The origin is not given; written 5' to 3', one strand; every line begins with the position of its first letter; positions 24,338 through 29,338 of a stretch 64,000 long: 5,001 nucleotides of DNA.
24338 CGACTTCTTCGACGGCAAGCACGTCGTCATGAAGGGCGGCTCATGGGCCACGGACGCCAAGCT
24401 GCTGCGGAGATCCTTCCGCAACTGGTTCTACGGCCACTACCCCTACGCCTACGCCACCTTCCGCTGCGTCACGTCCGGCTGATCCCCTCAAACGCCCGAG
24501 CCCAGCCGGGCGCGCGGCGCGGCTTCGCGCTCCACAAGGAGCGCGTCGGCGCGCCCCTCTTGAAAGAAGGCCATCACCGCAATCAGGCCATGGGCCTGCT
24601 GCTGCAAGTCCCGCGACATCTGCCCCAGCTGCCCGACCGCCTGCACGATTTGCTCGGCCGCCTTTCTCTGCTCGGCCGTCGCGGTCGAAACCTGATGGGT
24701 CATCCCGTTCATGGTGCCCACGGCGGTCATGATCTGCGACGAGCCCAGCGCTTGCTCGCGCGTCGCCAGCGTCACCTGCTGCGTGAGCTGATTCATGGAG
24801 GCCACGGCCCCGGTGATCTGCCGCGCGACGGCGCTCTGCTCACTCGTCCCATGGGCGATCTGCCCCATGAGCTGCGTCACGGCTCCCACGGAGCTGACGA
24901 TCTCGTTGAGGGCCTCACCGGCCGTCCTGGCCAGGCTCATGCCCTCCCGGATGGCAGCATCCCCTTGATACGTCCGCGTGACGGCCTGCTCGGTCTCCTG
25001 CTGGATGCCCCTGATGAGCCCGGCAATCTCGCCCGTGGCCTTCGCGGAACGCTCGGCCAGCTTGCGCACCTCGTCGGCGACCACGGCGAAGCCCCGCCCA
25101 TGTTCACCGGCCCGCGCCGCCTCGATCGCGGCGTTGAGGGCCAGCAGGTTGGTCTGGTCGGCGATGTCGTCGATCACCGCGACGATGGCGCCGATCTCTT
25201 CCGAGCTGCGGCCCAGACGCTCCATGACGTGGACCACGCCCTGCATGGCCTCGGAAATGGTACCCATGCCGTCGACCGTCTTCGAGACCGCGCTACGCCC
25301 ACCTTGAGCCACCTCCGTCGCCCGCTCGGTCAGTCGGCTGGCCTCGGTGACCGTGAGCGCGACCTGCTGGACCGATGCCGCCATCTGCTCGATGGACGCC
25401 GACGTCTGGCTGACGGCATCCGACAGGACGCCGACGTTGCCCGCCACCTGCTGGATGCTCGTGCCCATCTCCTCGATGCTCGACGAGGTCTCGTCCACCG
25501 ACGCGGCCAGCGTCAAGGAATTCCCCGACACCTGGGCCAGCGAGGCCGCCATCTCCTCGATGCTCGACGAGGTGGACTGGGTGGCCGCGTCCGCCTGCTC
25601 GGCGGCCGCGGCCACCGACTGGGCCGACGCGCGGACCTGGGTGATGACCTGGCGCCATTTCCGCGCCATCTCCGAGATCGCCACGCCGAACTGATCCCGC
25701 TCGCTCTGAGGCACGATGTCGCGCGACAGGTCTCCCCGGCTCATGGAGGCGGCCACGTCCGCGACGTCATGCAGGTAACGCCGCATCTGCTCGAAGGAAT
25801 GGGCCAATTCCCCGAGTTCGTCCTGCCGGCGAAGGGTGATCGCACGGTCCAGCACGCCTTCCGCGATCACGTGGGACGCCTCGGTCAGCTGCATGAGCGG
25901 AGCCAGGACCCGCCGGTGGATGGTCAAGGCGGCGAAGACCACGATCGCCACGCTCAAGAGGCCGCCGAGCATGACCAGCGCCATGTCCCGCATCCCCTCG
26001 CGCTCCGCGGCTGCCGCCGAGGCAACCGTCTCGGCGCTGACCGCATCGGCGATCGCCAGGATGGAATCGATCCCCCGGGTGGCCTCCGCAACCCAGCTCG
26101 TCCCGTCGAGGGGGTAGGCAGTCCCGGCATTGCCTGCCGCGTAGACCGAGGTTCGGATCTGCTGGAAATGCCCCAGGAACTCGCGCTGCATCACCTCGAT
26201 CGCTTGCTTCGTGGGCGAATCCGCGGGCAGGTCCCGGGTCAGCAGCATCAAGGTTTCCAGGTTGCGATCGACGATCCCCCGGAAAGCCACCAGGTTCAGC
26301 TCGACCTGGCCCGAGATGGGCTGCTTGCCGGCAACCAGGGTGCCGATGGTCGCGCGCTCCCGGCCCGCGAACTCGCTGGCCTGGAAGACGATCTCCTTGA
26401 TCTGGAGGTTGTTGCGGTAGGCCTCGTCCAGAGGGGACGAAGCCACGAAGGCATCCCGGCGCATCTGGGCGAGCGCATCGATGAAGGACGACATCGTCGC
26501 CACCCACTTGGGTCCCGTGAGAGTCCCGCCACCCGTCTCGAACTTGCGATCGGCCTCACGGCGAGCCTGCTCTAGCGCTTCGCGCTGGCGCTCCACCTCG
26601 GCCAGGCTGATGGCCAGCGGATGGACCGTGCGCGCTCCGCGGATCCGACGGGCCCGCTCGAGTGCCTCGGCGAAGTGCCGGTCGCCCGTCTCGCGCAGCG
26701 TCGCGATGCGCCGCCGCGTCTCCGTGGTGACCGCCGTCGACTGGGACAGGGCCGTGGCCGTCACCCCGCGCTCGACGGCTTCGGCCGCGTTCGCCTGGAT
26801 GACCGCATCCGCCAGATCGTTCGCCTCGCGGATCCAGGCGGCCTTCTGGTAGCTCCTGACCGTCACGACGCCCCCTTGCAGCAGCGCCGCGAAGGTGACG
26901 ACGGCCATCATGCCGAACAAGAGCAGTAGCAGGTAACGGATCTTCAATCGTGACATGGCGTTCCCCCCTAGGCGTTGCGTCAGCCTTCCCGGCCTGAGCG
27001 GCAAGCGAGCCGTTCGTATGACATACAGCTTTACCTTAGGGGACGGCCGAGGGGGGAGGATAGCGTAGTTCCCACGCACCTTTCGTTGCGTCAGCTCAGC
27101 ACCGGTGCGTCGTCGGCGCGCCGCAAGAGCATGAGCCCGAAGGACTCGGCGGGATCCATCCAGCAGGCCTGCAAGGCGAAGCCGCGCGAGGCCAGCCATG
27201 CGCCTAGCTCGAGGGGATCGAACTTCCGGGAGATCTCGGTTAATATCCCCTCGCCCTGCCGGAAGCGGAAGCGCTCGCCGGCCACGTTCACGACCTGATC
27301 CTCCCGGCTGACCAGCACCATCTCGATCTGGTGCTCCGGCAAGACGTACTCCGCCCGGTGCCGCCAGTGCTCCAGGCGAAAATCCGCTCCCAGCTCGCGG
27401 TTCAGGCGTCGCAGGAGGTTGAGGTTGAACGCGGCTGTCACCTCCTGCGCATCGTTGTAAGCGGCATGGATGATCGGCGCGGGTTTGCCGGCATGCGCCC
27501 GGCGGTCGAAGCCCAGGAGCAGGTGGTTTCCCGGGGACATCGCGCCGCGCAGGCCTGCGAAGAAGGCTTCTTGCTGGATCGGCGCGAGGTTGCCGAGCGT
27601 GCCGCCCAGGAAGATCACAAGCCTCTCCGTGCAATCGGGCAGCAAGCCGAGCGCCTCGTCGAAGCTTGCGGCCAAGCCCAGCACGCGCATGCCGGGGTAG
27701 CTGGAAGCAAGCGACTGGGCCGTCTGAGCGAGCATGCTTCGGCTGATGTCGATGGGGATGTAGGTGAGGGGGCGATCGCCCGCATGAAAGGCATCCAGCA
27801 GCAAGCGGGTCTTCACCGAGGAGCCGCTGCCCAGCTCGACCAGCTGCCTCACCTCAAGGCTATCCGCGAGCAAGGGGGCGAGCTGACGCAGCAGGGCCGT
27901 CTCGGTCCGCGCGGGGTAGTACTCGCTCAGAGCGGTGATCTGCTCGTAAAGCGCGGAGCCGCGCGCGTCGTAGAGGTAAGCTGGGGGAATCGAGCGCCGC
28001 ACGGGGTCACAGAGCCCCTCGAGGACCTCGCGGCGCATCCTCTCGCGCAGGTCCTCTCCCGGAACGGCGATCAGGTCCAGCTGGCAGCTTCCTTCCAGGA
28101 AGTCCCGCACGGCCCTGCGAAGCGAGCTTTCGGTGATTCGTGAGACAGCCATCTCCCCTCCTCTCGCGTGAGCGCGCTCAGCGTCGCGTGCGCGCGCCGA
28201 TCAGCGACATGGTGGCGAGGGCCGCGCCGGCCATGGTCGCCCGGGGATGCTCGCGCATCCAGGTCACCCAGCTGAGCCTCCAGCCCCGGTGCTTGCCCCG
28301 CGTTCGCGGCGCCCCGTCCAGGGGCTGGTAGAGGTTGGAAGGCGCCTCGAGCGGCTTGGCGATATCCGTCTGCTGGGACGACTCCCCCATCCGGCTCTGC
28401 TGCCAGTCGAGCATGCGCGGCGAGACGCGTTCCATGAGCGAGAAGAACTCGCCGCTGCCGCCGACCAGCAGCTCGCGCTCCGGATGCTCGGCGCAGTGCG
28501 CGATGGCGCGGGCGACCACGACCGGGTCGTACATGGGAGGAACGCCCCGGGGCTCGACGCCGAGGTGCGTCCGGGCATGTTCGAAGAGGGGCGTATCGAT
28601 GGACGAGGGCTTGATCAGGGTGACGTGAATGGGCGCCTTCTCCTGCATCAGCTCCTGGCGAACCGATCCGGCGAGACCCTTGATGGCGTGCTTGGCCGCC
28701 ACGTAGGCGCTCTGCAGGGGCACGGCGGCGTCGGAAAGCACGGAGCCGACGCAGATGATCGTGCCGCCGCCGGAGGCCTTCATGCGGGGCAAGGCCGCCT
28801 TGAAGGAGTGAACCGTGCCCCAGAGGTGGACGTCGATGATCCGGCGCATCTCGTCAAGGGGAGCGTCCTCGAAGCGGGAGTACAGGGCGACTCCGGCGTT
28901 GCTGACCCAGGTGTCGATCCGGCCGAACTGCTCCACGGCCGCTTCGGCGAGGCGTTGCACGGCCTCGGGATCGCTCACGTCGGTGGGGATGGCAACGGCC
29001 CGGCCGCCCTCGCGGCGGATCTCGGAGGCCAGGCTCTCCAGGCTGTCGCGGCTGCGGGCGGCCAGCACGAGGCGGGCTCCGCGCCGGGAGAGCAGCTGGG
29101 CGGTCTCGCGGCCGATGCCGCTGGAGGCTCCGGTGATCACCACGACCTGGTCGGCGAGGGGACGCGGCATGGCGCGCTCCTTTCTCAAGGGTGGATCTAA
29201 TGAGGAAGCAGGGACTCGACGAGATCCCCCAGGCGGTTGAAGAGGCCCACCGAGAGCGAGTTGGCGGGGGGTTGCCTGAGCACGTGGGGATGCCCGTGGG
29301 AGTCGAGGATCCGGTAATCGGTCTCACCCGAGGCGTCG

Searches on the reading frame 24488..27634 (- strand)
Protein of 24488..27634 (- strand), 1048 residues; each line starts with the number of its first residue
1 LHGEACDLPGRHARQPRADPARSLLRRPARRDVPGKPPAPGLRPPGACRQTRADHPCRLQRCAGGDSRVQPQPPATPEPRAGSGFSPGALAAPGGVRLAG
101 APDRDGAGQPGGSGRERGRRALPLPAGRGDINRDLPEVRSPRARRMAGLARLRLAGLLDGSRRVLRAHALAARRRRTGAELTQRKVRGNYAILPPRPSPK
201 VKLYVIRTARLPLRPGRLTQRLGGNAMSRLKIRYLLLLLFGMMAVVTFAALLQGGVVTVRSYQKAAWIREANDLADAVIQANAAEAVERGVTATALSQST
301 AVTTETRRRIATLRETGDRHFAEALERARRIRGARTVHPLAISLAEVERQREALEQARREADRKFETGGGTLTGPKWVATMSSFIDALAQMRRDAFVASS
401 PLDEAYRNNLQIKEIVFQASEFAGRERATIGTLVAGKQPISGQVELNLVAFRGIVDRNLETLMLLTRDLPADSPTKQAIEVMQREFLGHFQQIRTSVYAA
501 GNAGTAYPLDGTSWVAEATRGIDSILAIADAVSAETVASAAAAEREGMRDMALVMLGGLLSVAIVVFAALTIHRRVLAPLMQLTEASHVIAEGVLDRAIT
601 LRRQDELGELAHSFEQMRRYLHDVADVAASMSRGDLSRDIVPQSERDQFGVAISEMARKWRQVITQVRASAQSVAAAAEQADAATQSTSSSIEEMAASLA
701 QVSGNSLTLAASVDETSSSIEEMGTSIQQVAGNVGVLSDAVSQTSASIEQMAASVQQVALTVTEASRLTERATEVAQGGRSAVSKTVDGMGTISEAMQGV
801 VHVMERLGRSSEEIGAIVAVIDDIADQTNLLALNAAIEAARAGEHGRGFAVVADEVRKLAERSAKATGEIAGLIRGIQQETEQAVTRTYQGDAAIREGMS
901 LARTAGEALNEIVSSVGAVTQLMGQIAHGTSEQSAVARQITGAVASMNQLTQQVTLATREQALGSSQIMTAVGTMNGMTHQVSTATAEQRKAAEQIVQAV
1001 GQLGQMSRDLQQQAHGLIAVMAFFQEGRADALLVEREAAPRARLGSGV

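Call 5: search_protein_families(library=pfam, proteins=[window:24488-27634:-], max_evalue=0.01)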
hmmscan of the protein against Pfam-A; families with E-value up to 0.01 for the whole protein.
window:24488-27634:- (1048 aa): 3 families
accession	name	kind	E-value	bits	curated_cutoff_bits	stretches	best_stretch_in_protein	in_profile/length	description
PF00015.26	MCPsignal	-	2e-51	174.7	34.6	1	770-951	5-172/172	Methyl-accepting chemotaxis protein (MCP) signalling domain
PF00672.30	HAMP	-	5.4e-14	52.7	25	1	572-622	2-52/53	HAMP domain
PF25547.1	WXG100_2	-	0.0026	18.2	27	1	653-730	31-108/150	WXG100 like domain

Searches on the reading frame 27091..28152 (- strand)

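Call 58: search_protein_families(library=pfam, proteins=[window:27091-28152:-], max_evalue=0.0001)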
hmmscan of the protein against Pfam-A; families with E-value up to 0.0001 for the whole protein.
window:27091-28152:- (353 aa): 1 family
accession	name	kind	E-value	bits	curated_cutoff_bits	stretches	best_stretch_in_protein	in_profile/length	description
PF10017.15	Methyltransf_33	-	1.2e-99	333.6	23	1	39-344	1-303/304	Histidine-specific methyltransferase, SAM-dependent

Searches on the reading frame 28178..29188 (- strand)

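Call 58: search_protein_families(library=pfam, proteins=[window:28178-29188:-], max_evalue=0.0001)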
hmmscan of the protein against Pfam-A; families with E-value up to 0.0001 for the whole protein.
window:28178-29188:- (336 aa): 4 families
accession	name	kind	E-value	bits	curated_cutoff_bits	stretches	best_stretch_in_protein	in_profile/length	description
PF00106.31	adh_short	-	1.2e-49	168.9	26.6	1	14-207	1-192/195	short chain dehydrogenase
PF13561.12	adh_short_C2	-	9.6e-38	130.5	27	1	20-205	1-184/236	Enoyl-(Acyl carrier protein) reductase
PF08659.16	KR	-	2.3e-17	63.9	22.6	1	16-179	3-166/180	KR domain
PF23441.1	SDR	-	2.9e-06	27.3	27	1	11-205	5-202/258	SDR-like rossmann domain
